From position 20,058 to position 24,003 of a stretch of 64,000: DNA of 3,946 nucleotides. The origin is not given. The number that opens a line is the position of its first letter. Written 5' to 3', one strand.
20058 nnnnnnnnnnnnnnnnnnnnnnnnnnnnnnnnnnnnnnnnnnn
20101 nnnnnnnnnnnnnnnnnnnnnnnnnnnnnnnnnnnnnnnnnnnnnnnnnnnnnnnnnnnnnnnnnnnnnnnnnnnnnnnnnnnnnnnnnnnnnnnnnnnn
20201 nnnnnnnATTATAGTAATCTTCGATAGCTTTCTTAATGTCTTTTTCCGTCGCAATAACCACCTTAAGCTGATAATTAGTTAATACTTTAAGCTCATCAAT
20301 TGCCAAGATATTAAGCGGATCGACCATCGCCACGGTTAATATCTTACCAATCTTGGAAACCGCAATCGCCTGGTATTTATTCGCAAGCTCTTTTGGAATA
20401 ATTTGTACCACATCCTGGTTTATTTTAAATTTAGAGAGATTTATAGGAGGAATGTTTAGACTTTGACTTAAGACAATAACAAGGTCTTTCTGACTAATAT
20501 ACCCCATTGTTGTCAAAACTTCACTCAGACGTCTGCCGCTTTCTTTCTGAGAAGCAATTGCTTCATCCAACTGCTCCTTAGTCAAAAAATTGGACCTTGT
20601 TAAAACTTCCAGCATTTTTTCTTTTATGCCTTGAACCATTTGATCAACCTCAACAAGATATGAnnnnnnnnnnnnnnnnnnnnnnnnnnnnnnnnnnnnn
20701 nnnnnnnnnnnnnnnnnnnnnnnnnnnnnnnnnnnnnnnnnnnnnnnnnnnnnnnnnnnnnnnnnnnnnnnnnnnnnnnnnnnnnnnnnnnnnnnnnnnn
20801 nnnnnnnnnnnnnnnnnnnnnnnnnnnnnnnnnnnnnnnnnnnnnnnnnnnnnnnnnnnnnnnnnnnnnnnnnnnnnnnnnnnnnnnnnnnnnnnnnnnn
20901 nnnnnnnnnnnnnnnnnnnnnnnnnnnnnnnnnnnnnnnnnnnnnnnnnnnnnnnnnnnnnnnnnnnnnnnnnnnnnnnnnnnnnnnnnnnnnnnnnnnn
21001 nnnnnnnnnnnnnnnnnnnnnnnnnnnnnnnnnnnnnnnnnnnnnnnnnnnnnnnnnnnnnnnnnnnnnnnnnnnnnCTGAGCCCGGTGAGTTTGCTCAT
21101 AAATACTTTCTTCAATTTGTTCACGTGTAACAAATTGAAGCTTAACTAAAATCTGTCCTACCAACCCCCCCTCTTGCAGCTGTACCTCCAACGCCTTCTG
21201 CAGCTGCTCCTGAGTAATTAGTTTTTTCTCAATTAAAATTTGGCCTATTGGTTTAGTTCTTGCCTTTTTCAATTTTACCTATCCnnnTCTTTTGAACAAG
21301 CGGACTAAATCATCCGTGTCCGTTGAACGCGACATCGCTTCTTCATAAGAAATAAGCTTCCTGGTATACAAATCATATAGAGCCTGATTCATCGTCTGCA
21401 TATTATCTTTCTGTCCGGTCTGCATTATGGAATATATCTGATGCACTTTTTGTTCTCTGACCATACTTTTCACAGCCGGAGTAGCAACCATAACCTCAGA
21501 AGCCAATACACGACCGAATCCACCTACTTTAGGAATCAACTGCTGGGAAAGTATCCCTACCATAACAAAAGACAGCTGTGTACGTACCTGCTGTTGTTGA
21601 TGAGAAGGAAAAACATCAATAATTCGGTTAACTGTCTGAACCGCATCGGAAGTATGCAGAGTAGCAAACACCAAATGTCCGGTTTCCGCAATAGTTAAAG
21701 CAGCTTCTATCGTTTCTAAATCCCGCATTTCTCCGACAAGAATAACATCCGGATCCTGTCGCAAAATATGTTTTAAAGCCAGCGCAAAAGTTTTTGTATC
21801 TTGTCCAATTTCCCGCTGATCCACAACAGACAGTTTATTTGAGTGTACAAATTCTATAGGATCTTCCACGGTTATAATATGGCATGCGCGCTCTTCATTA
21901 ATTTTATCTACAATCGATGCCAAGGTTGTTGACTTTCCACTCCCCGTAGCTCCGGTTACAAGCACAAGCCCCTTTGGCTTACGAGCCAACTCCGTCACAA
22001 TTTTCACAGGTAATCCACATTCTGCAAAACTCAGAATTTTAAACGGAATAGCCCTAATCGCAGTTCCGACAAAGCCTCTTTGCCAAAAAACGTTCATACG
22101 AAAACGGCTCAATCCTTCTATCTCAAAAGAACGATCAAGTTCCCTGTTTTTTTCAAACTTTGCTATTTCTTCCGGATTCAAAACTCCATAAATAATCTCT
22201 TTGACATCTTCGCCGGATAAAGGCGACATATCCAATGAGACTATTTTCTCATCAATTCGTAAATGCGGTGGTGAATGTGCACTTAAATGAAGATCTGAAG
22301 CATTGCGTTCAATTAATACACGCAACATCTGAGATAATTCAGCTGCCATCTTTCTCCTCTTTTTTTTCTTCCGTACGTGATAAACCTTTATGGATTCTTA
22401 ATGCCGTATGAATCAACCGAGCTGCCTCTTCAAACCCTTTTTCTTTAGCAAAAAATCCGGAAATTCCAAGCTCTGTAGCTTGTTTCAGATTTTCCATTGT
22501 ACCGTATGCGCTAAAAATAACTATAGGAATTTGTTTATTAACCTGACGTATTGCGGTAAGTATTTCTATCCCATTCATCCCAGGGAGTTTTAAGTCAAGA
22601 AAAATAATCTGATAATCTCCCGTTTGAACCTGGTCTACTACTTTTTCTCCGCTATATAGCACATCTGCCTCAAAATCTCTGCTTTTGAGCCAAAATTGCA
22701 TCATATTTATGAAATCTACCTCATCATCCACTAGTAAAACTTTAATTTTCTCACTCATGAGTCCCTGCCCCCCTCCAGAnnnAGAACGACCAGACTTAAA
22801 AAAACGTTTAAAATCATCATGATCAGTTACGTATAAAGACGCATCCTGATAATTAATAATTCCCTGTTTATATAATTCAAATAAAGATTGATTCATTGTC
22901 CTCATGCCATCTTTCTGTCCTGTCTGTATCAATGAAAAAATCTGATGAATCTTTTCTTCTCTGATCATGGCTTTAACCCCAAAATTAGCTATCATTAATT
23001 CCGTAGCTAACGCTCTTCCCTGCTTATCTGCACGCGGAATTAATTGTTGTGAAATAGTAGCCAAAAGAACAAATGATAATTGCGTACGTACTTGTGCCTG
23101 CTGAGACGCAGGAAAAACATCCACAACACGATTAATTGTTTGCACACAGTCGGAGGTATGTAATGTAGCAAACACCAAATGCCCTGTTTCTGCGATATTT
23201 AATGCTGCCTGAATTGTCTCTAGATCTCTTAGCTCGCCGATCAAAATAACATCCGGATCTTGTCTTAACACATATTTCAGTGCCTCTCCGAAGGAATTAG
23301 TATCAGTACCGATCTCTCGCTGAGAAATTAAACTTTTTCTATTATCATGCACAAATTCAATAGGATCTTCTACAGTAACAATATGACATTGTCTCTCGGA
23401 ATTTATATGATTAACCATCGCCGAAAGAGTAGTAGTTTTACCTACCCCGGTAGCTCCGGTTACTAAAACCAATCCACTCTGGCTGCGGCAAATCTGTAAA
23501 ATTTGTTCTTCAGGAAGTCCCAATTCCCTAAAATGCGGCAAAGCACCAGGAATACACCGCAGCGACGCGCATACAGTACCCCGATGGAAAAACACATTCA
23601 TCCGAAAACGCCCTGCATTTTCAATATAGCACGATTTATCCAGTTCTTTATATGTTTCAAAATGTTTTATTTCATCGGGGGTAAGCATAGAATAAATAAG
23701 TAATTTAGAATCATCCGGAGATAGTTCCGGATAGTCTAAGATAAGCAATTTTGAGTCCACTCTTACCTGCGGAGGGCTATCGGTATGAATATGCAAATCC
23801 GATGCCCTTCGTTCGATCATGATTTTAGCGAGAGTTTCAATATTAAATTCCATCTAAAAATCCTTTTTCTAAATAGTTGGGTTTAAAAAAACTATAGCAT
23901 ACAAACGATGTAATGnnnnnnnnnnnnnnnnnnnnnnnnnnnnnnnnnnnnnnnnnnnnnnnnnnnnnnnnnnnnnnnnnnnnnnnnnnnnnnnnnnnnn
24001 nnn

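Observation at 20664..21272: Standalone tandem MshEN-like domain protein between pilB and pilT: candidate c-di-GMP receptor for the pilus motor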

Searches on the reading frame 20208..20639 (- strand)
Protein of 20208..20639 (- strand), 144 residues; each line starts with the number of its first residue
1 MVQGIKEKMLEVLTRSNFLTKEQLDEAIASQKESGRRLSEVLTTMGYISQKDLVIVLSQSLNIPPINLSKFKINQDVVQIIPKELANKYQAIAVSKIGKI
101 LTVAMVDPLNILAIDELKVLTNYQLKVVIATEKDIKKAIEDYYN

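Call 54: search_solved_structures(query=window:20208-20639:-, max_evalue=0.01, show_alignments=5)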
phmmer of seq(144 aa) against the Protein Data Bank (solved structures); distinct sequences matched with E-value up to 0.01: 10.
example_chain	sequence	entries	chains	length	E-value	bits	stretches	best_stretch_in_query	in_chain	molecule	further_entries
6olj_C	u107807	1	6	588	1.7e-32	115.4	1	8-144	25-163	Type IV pilus biogenesis ATPase PilB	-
5tsg_B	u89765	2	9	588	1.7e-32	115.3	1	8-144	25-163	Type IV pilus biogenesis ATPase PilB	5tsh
5zfr_A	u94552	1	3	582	4.9e-32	113.8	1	8-144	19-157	Type IV pilus biogenesis ATPase PilB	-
3jc8_Ba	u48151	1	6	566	7.7e-28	100.3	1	9-143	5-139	Type IV-A pilus assembly ATPase PilB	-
6f8l_G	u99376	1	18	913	6.7e-27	97.2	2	12-128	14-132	Type IV pilus assembly protein PilF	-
5htl_A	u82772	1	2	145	3.5e-21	78.8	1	5-143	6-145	MSHA biogenesis protein MshE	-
9g1w_A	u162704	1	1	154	8.3e-12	48.5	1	12-132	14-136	Type IV pilus assembly ATPase PilB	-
6ejf_G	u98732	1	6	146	1.9e-10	44.1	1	10-143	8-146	Type IV pilus assembly protein PilF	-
7lko_B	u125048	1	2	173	5.9e-08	36.1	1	48-142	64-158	Pilus biogenesis protein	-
7lkm_A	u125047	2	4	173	5.4e-07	33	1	53-142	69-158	Pilus biogenesis protein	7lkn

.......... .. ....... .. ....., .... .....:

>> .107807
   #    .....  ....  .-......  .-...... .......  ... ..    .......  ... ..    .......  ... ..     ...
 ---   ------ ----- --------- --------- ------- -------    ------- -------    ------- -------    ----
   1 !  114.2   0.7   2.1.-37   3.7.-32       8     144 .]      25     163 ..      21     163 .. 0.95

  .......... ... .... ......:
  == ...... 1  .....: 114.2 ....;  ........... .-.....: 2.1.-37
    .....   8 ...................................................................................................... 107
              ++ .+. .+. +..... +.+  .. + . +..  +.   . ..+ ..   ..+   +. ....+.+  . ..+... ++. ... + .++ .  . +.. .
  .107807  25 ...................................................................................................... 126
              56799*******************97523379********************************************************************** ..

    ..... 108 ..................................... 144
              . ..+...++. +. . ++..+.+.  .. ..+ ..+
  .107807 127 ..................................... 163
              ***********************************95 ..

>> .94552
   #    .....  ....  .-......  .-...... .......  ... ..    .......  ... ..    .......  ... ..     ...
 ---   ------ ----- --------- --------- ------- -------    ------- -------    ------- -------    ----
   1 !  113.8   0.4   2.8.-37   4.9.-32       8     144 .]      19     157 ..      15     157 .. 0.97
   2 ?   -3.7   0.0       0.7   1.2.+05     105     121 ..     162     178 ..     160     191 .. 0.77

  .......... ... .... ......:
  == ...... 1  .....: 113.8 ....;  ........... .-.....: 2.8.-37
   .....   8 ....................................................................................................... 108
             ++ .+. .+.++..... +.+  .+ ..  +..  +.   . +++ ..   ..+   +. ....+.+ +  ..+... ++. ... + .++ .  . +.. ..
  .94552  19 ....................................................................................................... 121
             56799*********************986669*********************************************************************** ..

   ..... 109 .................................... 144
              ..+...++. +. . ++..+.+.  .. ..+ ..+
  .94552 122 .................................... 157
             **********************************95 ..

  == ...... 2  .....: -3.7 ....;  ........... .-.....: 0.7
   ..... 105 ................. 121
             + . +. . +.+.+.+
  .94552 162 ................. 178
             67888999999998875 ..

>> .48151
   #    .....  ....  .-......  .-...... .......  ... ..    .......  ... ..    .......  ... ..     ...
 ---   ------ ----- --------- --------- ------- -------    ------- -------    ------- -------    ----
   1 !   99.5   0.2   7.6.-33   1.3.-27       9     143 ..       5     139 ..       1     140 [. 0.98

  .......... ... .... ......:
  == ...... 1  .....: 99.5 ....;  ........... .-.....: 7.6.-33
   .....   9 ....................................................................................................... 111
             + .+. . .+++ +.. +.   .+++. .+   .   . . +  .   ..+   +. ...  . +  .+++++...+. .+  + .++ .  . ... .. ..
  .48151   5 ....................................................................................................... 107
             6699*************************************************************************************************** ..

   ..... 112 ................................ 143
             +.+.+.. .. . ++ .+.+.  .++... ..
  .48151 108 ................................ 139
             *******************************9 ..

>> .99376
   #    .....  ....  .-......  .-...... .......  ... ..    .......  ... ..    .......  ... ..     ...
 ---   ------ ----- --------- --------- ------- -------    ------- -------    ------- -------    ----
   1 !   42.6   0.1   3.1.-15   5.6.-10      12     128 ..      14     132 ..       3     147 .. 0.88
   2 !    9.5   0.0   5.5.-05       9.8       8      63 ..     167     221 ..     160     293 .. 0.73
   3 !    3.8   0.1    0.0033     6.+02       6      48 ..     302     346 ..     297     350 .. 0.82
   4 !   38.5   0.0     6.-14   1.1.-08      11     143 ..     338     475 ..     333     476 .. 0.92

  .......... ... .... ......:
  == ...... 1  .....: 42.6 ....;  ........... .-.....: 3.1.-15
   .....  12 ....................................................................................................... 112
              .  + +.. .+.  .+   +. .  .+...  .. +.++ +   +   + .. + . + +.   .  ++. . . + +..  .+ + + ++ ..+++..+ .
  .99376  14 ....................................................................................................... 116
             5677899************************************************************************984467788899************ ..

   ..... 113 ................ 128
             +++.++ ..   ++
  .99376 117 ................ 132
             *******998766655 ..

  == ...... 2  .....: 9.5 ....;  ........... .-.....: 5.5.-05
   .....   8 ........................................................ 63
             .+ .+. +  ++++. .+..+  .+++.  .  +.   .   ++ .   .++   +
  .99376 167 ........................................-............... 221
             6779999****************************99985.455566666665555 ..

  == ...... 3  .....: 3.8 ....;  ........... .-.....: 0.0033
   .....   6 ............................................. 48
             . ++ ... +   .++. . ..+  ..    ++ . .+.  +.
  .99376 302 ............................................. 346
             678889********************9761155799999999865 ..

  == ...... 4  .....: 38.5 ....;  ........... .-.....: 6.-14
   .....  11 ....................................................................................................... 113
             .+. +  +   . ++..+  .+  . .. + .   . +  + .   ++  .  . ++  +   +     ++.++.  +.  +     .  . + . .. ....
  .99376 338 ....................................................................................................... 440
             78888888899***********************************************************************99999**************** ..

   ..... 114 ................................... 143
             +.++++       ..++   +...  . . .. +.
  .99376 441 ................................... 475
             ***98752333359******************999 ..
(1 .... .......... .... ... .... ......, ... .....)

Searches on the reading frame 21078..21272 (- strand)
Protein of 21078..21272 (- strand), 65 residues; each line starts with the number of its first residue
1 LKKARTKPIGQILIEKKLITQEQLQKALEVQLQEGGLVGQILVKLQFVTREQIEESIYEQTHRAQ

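Call 53: search_solved_structures(query=window:21078-21272:-, max_evalue=1, show_alignments=5)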
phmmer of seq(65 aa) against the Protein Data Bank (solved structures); distinct sequences matched with E-value up to 1: 17.
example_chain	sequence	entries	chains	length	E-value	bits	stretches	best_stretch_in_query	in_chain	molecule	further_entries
6f8l_G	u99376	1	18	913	3.8e-12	48.9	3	7-58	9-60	Type IV pilus assembly protein PilF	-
9g1w_A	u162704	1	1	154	0.00023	24.6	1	7-59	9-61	Type IV pilus assembly ATPase PilB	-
5htl_A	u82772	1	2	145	0.00046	23.7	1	7-57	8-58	MSHA biogenesis protein MshE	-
5zfr_A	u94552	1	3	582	0.0012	22.5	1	7-53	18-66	Type IV pilus biogenesis ATPase PilB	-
6ejf_G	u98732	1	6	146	0.0073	20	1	5-56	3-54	Type IV pilus assembly protein PilF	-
8pdk_A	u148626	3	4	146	0.0082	19.8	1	8-55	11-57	c-di-GMP binding domain of the ATPase enzyme PilF | ATP-binding motif-containing protein pilF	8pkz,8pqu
6ejf_J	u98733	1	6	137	0.0087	19.7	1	8-55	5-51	Type IV pilus assembly protein PilF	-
8pfa_A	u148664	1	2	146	0.0095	19.6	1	8-55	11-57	c-di-GMP binding domain of the ATPase enzyme PilF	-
9glg_A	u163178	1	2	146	0.012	19.3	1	8-46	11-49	ATP-binding motif-containing protein pilF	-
8pe0_A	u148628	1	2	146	0.012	19.3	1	9-55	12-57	c-di-GMP binding domain of the ATPase enzyme PilF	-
9gl5_A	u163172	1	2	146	0.021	18.5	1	8-55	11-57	ATP-binding motif-containing protein pilF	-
6olj_C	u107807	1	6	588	0.022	18.5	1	7-52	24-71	Type IV pilus biogenesis ATPase PilB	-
5tsg_B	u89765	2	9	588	0.022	18.5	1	7-52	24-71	Type IV pilus biogenesis ATPase PilB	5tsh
6e9x_C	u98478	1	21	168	0.023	18.4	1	8-55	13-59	DHF91 filament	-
3jc8_Ba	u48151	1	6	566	0.031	18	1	9-55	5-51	Type IV-A pilus assembly ATPase PilB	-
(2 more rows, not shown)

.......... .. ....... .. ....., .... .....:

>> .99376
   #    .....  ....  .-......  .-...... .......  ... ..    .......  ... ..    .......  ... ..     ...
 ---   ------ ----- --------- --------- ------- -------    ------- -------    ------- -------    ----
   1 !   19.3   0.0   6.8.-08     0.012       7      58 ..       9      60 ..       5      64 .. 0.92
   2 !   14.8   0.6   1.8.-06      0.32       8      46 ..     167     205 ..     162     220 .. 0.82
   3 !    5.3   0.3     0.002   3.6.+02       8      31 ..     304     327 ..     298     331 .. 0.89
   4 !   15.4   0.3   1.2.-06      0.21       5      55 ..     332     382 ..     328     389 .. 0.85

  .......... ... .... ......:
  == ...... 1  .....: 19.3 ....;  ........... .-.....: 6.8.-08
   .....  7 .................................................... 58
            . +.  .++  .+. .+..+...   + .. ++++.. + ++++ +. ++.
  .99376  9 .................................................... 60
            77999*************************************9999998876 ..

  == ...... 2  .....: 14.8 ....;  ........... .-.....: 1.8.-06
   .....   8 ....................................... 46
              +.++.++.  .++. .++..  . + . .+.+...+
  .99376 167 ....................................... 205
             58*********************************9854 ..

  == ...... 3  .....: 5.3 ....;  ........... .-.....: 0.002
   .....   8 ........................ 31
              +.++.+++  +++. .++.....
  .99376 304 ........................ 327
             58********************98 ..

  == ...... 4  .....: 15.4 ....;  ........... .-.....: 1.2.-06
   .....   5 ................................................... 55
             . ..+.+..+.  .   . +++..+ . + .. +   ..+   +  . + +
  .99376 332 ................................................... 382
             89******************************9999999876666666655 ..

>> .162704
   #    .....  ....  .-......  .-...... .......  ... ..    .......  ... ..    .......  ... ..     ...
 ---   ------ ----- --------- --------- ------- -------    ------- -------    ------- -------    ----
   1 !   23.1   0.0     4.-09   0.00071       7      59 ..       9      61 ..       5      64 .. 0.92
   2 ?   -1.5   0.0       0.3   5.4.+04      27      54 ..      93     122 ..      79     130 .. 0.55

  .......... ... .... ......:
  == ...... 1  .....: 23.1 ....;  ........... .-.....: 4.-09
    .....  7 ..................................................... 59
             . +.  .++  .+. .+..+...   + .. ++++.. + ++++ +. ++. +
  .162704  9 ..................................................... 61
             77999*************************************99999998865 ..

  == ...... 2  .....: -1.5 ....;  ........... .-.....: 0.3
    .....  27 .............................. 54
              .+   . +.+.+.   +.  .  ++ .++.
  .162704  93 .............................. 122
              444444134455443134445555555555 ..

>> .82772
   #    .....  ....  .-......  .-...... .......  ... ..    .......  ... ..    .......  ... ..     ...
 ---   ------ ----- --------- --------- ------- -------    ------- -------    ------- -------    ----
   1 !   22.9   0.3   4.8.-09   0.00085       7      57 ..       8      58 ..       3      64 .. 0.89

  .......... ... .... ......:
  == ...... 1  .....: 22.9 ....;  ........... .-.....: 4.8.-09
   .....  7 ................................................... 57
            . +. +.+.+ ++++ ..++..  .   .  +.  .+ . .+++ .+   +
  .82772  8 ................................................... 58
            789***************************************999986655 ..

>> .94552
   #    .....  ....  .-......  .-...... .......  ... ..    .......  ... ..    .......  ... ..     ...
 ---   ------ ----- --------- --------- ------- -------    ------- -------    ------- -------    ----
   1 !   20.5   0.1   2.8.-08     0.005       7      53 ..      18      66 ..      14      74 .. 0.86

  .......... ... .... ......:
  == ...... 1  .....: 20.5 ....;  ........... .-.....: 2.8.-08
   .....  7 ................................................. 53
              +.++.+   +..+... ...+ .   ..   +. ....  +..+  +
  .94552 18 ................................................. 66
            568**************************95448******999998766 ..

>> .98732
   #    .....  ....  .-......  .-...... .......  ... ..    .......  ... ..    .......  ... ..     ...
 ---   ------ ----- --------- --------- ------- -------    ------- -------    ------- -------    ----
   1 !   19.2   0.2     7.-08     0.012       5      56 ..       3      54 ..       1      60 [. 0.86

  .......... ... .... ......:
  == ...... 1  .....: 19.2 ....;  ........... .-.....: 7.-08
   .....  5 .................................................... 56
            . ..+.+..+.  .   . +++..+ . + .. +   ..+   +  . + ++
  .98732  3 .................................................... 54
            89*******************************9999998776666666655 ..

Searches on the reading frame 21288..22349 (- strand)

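Call 3: search_protein_families(library=pfam, proteins=[window:21288-22349:-], max_evalue=0.01)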
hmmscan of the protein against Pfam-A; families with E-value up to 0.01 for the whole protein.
window:21288-22349:- (354 aa): 13 families
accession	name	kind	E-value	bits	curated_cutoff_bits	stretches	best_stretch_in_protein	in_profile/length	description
PF00437.27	T2SSE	-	1e-43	149.9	24.9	1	117-289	133-288/370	Type II/IV secretion system protein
PF25199.1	nSTAND_NTPase5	-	3.5e-05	24.1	34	1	120-168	35-83/145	Novel STAND NTPase 5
PF13401.12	AAA_22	-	3.7e-05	24.5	27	1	124-209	3-94/130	AAA domain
PF01935.23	DUF87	-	0.00026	21.6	23.2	1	130-159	27-56/220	Helicase HerA, central domain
PF13604.12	AAA_30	-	0.00028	21.1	27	1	117-213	9-102/191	AAA domain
PF13191.12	AAA_16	-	0.00041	21.3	32.6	1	125-159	24-54/167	AAA ATPase domain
PF01580.24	FtsK_SpoIIIE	-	0.00059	19.8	24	1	114-147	28-60/221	FtsK/SpoIIIE family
PF13555.12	AAA_29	-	0.0013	18.9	27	1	124-143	20-39/61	P-loop containing region of AAA domain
PF10236.15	DAP3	-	0.0024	17.6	23.1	1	120-189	17-88/311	Mitochondrial ribosomal death-associated protein 3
PF04851.21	ResIII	-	0.0049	17.2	22.5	1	124-186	21-70/164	Type III restriction enzyme, res subunit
PF13173.12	AAA_14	-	0.0058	17.1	27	0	128-172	4-48/129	AAA domain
PF20720.3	nSTAND3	-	0.0064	16.6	27.2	0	126-166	17-56/155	Novel STAND NTPase 3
PF00265.24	TK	-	0.007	16.7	20.6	0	128-248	3-128/176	Thymidine kinase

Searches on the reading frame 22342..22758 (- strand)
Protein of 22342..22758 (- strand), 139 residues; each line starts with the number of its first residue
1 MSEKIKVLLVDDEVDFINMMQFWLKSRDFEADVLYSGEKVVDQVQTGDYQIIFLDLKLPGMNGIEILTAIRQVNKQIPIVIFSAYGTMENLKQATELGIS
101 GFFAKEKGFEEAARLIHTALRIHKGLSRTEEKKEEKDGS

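Call 3: search_protein_families(library=pfam, proteins=[window:22342-22758:-], max_evalue=0.01)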
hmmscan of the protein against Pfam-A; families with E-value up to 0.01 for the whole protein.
window:22342-22758:- (139 aa): 1 family
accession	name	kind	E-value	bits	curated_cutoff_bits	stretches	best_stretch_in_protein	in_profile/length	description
PF00072.30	Response_reg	-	9.8e-25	87.3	30.2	1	7-111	1-105/111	Response regulator receiver domain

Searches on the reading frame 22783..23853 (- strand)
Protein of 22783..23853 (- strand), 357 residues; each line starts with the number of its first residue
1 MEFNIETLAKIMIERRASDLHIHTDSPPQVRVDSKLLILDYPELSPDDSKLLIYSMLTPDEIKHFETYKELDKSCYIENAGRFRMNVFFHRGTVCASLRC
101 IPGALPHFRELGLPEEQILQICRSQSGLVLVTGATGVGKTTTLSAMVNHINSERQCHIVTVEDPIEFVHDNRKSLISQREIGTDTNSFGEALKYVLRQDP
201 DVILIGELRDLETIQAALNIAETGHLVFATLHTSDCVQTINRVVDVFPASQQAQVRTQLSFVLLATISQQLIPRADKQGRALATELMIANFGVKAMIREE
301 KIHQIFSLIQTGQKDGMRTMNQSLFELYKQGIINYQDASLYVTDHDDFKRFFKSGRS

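Call 3: search_protein_families(library=pfam, proteins=[window:22783-23853:-], max_evalue=0.01)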
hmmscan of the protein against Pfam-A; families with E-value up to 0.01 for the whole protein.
window:22783-23853:- (357 aa): 15 families
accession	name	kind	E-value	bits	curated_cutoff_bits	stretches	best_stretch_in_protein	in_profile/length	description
PF00437.27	T2SSE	-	4.8e-43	147.6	24.9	1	79-285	90-288/370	Type II/IV secretion system protein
PF13191.12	AAA_16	-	1.3e-05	26.2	32.6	1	120-157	18-52/167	AAA ATPase domain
PF13401.12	AAA_22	-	7e-05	23.6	27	1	124-175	3-58/130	AAA domain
PF13604.12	AAA_30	-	0.00016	21.9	27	1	118-153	10-45/191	AAA domain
PF00004.35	AAA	-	0.00038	21.3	21.2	1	129-213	1-71/131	ATPase family associated with various cellular activities (AAA)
PF13238.12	AAA_18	-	0.00047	21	29.4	1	129-232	1-81/128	AAA domain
PF13245.12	AAA_19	-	0.00053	20.6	25.1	1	124-158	9-46/134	AAA domain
PF20720.3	nSTAND3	-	0.00061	20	27.2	1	125-168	16-61/155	Novel STAND NTPase 3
PF13173.12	AAA_14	-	0.00067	20.1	27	1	128-176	4-54/129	AAA domain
PF25199.1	nSTAND_NTPase5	-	0.00097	19.4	34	1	124-173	39-88/145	Novel STAND NTPase 5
PF10412.15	TrwB_AAD_bind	-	0.0038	16.6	20.5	1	126-159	15-48/387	Type IV secretion-system coupling protein DNA-binding domain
PF03029.23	ATP_bind_1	-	0.0056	16.9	27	0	131-160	1-31/240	Conserved hypothetical ATP binding protein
PF24883.2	NPHP3_N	-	0.006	17.2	24.8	0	122-155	16-51/164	Nephrocystin 3, N-terminal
PF03266.21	NTPase_1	-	0.0063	16.8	23.9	0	129-153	2-26/168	NTPase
PF12775.13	AAA_7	-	0.0069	16.4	25.8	0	118-155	25-62/181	P-loop containing dynein motor region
